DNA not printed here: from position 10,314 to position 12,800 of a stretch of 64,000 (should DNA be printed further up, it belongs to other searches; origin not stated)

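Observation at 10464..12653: Single polypeptide fusing a cytoplasmic polyprenyl-P-sugar synthase (GT2) to a GT-C-like membrane glycosyltransferase domain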

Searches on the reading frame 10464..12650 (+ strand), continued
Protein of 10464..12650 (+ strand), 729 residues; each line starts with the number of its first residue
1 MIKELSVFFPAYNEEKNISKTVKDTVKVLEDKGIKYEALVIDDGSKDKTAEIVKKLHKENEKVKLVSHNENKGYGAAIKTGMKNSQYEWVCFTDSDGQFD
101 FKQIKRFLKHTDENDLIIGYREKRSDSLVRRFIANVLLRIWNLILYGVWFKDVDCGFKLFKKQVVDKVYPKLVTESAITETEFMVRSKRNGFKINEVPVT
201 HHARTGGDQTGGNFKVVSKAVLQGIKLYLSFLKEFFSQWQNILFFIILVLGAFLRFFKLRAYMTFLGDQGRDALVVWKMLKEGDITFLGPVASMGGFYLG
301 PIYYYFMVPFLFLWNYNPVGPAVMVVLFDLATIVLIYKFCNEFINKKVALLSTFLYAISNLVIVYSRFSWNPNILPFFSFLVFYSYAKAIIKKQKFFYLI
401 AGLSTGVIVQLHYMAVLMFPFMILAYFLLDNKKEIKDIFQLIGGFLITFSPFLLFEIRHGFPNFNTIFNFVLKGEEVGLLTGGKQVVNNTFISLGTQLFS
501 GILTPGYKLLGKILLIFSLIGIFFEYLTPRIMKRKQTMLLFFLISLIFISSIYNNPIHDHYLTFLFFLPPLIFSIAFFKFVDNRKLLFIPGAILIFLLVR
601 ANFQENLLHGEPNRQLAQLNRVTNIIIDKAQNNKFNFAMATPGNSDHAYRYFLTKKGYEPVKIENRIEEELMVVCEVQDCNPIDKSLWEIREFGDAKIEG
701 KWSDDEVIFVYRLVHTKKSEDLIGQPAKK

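Call 24: predict_structure(alignment_id=A1)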
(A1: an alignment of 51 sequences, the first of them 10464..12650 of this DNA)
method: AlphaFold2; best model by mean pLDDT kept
length: 729 residues; sequences in the alignment: 51
mean_pLDDT: 90.7   pTM: 0.88
mean pLDDT of the five models: 90.7, 89.8, 89.4, 88.7, 88.4
residues with pLDDT >= 90: 513; 70-90: 186; 50-70: 30; < 50: 0
segments of 3 or more residues with pLDDT < 50: none
pLDDT, mean of each block of 10 residues (from residue 1): 94 90 96 96 91 96 95 92 97 91 96 96 82 84 88 93 96 93 95 95 72 80 93 93 97 96 92 96 92 82 96 96 96 97 94 98 88 91 94 92 95 81 87 90 95 92 85 66 66 91 95 94 79 75 80 81 92 94 89 96 93 93 96 95 84 96 96 91 90 95 87 96 92
secondary structure, 60 per line:
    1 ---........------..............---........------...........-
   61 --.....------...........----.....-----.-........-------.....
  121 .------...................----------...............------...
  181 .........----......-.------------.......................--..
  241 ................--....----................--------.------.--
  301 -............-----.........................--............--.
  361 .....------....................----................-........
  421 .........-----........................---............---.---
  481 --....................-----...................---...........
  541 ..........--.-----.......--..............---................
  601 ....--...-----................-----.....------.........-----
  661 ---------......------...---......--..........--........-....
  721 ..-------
elements in order (helices of 4 or more, strands of 3 or more residues): E4-11 H18-31 E35-42 H49-59 E63-67 H74-84 E89-93 H101-108 E116-121 H128-146 E157-161 H162-171 H178-189 E194-199 H214-236 H239-256 H259-262 H267-282 H302-313 H319-343 H346-357 H360-365 H372-391 H396-411 H413-429 H435-458 H462-473 H483-502 H508-526 H530-550 H559-565 H568-581 H585-604 H615-630 E636-640 H647-655 E670-675 H688-693 E696-705 E708-715 H717-722

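Call 28: fold_search(model_id=the predicted structure, library=pdb)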
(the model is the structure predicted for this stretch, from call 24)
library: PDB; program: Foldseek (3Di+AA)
matches with E <= 10: 939; with E <= 0.001: 180
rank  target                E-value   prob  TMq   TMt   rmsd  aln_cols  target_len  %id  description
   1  9asc_A                6.5e-11  1.00  0.29  0.62   7.4       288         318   23  Cryo-EM Structure of the Glycosyltransferase ArnC from Salmonella enterica in the UDP-bound State Determined on Talos  (released 2025-02-05)
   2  9bhe_A                1.0e-10  1.00  0.30  0.64   8.3       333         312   22  Salmonella undecaprenyl-phosphate 4-deoxy-4-formamido-L-arabinose transferase (ArnC) bound to UDP (released 2025-02-12)
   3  9bhe_B                5.1e-10  1.00  0.29  0.63   8.7       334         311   22  Salmonella undecaprenyl-phosphate 4-deoxy-4-formamido-L-arabinose transferase (ArnC) bound to UDP (released 2025-02-12)
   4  9b77_A                5.5e-10  1.00  0.28  0.61   7.9       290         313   22  Cryo-EM Structure of the Glycosyltransferase ArnC from Salmonella enterica in the Apo State Determined on Krios micros (released 2025-02-05)
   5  9bhc_B                8.1e-10  1.00  0.27  0.60   7.7       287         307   21  Salmonella undecaprenyl-phosphate 4-deoxy-4-formamido-L-arabinose transferase (ArnC) (released 2025-02-12)
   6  9bhc_A                1.3e-09  1.00  0.27  0.59   3.2       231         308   24  Salmonella undecaprenyl-phosphate 4-deoxy-4-formamido-L-arabinose transferase (ArnC) (released 2025-02-12)
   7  8vxh_A                1.3e-09  1.00  0.28  0.61   8.8       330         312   20  Cryo-EM Structure of the Glycosyltransferase ArnC from Salmonella enterica in the Apo State Determined on Talos Arctic (released 2025-02-05)
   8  9nyf_A                2.0e-09  1.00  0.28  0.62   9.1       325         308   20  Cryo-EM structure of the glycosyltransferase GtrB (tetramer volume) (released 2025-12-17)
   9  9nyd_A                3.6e-09  1.00  0.28  0.61   8.5       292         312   20  Cryo-EM structure of the glycosyltransferase GtrB in the pre-catalysis and product-bound state (released 2025-12-17)
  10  5mlz                  4.3e-09  1.00  0.30  0.59  13.6       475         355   17  Dolichyl phosphate mannose synthase in complex with GDP and Mg2+ (released 2017-08-09)
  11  9nyc_A                5.8e-09  1.00  0.28  0.60  10.6       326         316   21  Cryo-EM structure of the glycosyltransferase GtrB in the substrate-bound state (released 2025-12-17)
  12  9nyd_C                6.3e-09  1.00  0.28  0.63   8.5       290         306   20  Cryo-EM structure of the glycosyltransferase GtrB in the pre-catalysis and product-bound state (released 2025-12-17)
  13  9nyd_B                6.9e-09  1.00  0.27  0.62   8.7       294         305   21  Cryo-EM structure of the glycosyltransferase GtrB in the pre-catalysis and product-bound state (released 2025-12-17)
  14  9nye_A                1.2e-08  1.00  0.25  0.53  11.4       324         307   22  Cryo-EM structure of the glycosyltransferase GtrB in the apo state (octamer volume) (released 2025-12-17)
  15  9ep0                  1.4e-08  1.00  0.29  0.58  14.4       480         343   17  Dolichyl phosphate mannose synthase in complex with donor (GDP-Man) and traces of acceptor (Dol55P) and product (Dol55P- (released 2025-10-01)
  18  7e9s_A                4.1e-08  1.00  0.38  0.33  15.0       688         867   11  Archaeal oligosaccharyltransferase AglB from Archaeoglobus fulgidus in complex with an inhibitory peptide and a dolich (released 2021-09-08)
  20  5f15                  4.7e-08  1.00  0.46  0.60   7.2       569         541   12  Crystal Structure of ArnT from Cupriavidus metallidurans bound to Undecaprenyl phosphate (released 2016-02-17)
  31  8pn9_A                1.9e-06  1.00  0.37  0.40  11.1       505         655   13  Structure of human oligosaccharyltransferase OST-A complex bound to NGI-1 (released 2024-05-08)
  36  9s6t_A                3.1e-06  1.00  0.43  0.62   7.6       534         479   10  Ternary cryo-EM structure of chicken ALG12 with Dol25-PP-GlcNAc2Man7, Dol25-P-Man, and Fab (released 2026-03-18)
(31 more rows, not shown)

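Call 46: find_encoding_contigs(protein=P0041, flank=5000, max_places=2)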
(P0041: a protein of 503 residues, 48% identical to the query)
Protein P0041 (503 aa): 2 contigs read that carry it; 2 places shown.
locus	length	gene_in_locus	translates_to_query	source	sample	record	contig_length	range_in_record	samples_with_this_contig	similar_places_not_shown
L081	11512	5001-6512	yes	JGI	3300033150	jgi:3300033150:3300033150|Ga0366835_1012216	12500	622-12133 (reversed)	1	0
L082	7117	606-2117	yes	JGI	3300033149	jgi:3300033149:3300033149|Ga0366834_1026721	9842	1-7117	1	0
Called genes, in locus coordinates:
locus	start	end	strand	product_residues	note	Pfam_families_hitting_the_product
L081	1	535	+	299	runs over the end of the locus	?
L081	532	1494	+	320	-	PF01370:Epimerase, PF04321:RmlD_sub_bind, PF05368:NmrA (weak), PF16363:GDP_Man_Dehyd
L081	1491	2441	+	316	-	PF01073:3Beta_HSD, PF01370:Epimerase, PF02719:Polysacc_synt_2 (weak), PF04321:RmlD_sub_bind, PF07993:NAD_binding_4 (weak), PF16363:GDP_Man_Dehyd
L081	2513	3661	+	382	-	PF00535:Glycos_transf_2, PF04138:GtrA_DPMS_TM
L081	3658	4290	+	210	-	PF09335:VTT_dom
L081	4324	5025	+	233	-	PF00535:Glycos_transf_2, PF10111:Glyco_tranf_2_2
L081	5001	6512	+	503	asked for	PF13231:PMT_2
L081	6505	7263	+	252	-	PF00535:Glycos_transf_2, PF10111:Glyco_tranf_2_2 (weak), PF13641:Glyco_tranf_2_3 (weak)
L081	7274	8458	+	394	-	PF26314:MptA_B_family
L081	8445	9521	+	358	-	-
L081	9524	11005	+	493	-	PF02366:PMT (weak), PF13231:PMT_2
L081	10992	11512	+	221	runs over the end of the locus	-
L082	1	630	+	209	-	?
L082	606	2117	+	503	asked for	PF13231:PMT_2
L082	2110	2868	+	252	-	PF00535:Glycos_transf_2, PF10111:Glyco_tranf_2_2 (weak), PF13641:Glyco_tranf_2_3 (weak)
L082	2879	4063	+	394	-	PF26314:MptA_B_family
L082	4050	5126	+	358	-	-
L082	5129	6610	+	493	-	PF02366:PMT (weak), PF13231:PMT_2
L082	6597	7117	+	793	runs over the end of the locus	PF09586:YfhO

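Call 51: search_protein_families(library=pfam, proteins=[L037:5896-8439:+, L044:5794-8436:+, L048:5974-8466:+, L062:3097-5241:+, L070:6001-7242:+, L018:5986-7098:+], max_evalue=0.01)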
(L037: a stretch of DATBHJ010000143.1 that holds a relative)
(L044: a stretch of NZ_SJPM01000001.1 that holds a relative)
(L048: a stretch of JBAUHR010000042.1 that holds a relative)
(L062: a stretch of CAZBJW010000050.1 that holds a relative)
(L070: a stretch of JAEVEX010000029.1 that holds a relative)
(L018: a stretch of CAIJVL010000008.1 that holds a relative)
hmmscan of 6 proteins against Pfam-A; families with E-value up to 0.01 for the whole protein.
L037:5896-8439:+ (848 aa): 5 families
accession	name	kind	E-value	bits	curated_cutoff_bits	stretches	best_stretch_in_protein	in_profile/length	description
PF00535.33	Glycos_transf_2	-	1.3e-27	97.2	23.3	1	37-195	1-164/168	Glycosyl transferase family 2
PF02366.24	PMT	-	2.2e-15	57.4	22.7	1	310-524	27-242/245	Dolichyl-phosphate-mannose-protein mannosyltransferase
PF13231.12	PMT_2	-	2.4e-14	54.3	26.1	1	341-506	1-152/160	Dolichyl-phosphate-mannose-protein mannosyltransferase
PF10111.15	Glyco_tranf_2_2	-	5.7e-07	29.7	27.3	1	61-141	24-105/276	Glycosyltransferase like family 2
PF13641.12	Glyco_tranf_2_3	-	0.00018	22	27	1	36-128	3-97/230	Glycosyltransferase like family 2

L044:5794-8436:+ (881 aa): 5 families
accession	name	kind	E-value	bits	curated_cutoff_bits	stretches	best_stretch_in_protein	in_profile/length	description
PF00535.33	Glycos_transf_2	-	2.8e-25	89.6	23.3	1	73-234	1-167/168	Glycosyl transferase family 2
PF13231.12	PMT_2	-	2.4e-17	64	26.1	1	384-544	1-157/160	Dolichyl-phosphate-mannose-protein mannosyltransferase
PF02366.24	PMT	-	2.1e-15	57.4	22.7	1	355-555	29-241/245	Dolichyl-phosphate-mannose-protein mannosyltransferase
PF10111.15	Glyco_tranf_2_2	-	9.3e-09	35.6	27.3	1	100-173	27-101/276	Glycosyltransferase like family 2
PF13641.12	Glyco_tranf_2_3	-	1.8e-07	31.9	27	1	72-166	3-99/230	Glycosyltransferase like family 2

L048:5974-8466:+ (831 aa): 5 families
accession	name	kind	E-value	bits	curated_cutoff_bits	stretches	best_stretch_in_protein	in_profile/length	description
PF00535.33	Glycos_transf_2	-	7.1e-25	88.3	23.3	1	13-172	1-165/168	Glycosyl transferase family 2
PF13231.12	PMT_2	-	7.9e-15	55.9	26.1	1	324-485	1-158/160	Dolichyl-phosphate-mannose-protein mannosyltransferase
PF10111.15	Glyco_tranf_2_2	-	1.2e-07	31.9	27.3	1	41-114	28-102/276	Glycosyltransferase like family 2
PF13641.12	Glyco_tranf_2_3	-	8.5e-07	29.6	27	1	12-191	3-174/230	Glycosyltransferase like family 2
PF13704.12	Glyco_tranf_2_4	-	0.0075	17.2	27.5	0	44-103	21-81/98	Glycosyl transferase family 2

L062:3097-5241:+ (715 aa): 18 families
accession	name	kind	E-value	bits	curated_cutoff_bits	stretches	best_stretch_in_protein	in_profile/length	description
PF04432.18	FrhB_FdhB_C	-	1.3e-32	113.2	23.3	1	466-622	4-149/150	Coenzyme F420 hydrogenase/dehydrogenase, beta subunit C terminus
PF00535.33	Glycos_transf_2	-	2e-31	109.6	23.3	1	5-155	1-160/168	Glycosyl transferase family 2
PF04422.18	FrhB_FdhB_N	-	4.6e-19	68.8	22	1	382-456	4-77/78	Coenzyme F420 hydrogenase/dehydrogenase, beta subunit N-term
PF13641.12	Glyco_tranf_2_3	-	2.2e-09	38.1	27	1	4-112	3-119/230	Glycosyltransferase like family 2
PF12838.12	Fer4_7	-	1.5e-08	35.4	27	1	305-325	32-52/52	4Fe-4S dicluster domain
PF00037.32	Fer4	-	1.5e-07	31.3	21.1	1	306-326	3-23/24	4Fe-4S binding domain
PF10111.15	Glyco_tranf_2_2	-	2.5e-07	30.9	27.3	1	5-93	1-93/276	Glycosyltransferase like family 2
PF13704.12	Glyco_tranf_2_4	-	4e-06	27.7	27.5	1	36-91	21-81/98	Glycosyl transferase family 2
PF13183.11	Fer4_8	-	4.5e-06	27.5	27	0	310-325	53-68/68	4Fe-4S dicluster domain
PF13237.11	Fer4_10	-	9.8e-06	25.8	25.5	1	306-350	4-53/53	4Fe-4S dicluster domain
PF12837.12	Fer4_6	-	1.6e-05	25.1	25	1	306-326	4-24/24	4Fe-4S binding domain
PF13187.11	Fer4_9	-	0.00013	22.4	27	1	311-351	2-49/52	4Fe-4S dicluster domain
PF14697.11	Fer4_21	-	0.0002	21.9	35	1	306-350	3-52/59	4Fe-4S dicluster domain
PF12797.12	Fer4_2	-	0.00027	21.1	24.5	1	306-323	5-22/22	4Fe-4S binding domain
PF13484.11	Fer4_16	-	0.00039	21.6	30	0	311-327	2-18/66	4Fe-4S double cluster binding domain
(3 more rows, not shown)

L070:6001-7242:+ (414 aa): 4 families
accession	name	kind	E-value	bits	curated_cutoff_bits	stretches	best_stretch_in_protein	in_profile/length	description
PF00535.33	Glycos_transf_2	-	5.4e-40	137.5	23.3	1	5-171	1-167/168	Glycosyl transferase family 2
PF13641.12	Glyco_tranf_2_3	-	1.5e-07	32.1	27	1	4-171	3-174/230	Glycosyltransferase like family 2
PF10111.15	Glyco_tranf_2_2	-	1.9e-06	28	27.3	1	5-102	1-98/276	Glycosyltransferase like family 2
PF13704.12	Glyco_tranf_2_4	-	3.4e-06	27.9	27.5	1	38-95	19-81/98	Glycosyl transferase family 2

L018:5986-7098:+ (371 aa): 4 families
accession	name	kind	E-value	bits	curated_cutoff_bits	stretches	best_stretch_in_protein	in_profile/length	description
PF00535.33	Glycos_transf_2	-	5e-30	105.1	23.3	1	8-170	1-166/168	Glycosyl transferase family 2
PF04138.20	GtrA_DPMS_TM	-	1.6e-18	67.4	26.1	1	243-360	1-117/117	GtrA/DPMS, transmembrane domain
PF13641.12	Glyco_tranf_2_3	-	4e-06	27.5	27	1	7-100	3-96/230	Glycosyltransferase like family 2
PF10111.15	Glyco_tranf_2_2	-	3.3e-05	23.9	27.3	1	25-101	16-92/276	Glycosyltransferase like family 2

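Call 57: list_cluster_members(proteins=[P0001, P0003, P0033])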
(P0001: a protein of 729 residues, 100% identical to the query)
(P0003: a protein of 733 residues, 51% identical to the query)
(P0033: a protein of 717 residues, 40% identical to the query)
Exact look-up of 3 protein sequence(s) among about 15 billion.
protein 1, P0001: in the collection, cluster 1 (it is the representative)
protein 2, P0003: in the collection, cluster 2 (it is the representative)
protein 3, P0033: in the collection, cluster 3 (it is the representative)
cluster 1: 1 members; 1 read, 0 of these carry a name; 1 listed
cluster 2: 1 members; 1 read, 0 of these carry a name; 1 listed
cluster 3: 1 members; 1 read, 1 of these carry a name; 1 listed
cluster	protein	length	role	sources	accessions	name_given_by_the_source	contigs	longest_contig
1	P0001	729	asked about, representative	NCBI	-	-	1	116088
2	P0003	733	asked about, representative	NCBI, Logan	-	-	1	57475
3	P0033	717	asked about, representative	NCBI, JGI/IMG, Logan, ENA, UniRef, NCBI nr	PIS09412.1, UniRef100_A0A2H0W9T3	hypothetical protein COT75_01900 [Candidatus Beckwithbacteria bacterium ... | Glycosyltransferase 2-like domain-containing protein n=1 Tax=Candidatus Beckwithbacteria ... | MAG: hypothetical protein COT75_01900 [Candidatus Beckwithbacteria bacterium ...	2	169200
